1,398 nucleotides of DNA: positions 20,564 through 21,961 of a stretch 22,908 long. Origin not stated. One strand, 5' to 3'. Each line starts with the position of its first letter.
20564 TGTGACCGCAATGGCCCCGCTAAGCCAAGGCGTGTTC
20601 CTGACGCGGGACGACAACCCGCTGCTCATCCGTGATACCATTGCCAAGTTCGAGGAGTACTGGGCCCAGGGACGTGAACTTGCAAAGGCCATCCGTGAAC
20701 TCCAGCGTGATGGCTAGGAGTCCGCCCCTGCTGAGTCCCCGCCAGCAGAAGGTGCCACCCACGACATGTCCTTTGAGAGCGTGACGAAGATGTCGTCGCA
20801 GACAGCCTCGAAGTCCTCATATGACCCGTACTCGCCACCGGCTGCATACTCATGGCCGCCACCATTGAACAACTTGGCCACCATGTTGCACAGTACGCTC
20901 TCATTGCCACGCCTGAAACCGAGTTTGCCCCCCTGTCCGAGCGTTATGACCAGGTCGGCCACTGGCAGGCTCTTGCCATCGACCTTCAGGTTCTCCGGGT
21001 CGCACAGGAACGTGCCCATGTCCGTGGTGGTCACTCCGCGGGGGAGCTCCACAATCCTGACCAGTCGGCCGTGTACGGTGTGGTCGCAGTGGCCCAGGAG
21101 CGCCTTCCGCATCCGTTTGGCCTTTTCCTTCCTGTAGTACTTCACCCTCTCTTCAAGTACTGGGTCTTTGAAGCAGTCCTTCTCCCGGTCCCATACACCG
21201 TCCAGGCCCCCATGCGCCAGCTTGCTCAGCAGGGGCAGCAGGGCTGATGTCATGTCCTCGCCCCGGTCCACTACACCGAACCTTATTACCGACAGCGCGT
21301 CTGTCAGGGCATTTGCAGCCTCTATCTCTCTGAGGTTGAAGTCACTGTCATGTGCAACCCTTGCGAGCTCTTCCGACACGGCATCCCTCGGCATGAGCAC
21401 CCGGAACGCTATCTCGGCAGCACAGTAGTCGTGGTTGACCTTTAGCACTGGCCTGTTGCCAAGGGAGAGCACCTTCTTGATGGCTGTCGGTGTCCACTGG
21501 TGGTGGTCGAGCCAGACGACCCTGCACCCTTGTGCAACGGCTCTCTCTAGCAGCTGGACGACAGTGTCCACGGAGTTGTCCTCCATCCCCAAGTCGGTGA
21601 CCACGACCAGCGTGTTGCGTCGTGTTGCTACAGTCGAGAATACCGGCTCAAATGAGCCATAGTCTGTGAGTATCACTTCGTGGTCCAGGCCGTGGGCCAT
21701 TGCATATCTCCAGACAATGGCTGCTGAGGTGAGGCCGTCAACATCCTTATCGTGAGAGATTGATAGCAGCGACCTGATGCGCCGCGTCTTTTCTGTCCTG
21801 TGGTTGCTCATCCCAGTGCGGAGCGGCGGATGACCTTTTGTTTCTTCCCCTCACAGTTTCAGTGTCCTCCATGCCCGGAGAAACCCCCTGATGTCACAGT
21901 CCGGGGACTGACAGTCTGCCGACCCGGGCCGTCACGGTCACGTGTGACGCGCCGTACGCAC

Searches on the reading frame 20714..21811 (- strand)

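Call 23: search_protein_families(library=pfam, proteins=[window:20714-21811:-], max_evalue=0.001)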
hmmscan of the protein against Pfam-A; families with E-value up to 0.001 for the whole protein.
window:20714-21811:- (365 aa): 1 family
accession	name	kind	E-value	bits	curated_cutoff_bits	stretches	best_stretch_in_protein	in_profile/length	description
PF01368.27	DHH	-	4.5e-10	40.3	28.1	1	18-142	4-104/125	DHH family, N-terminal domain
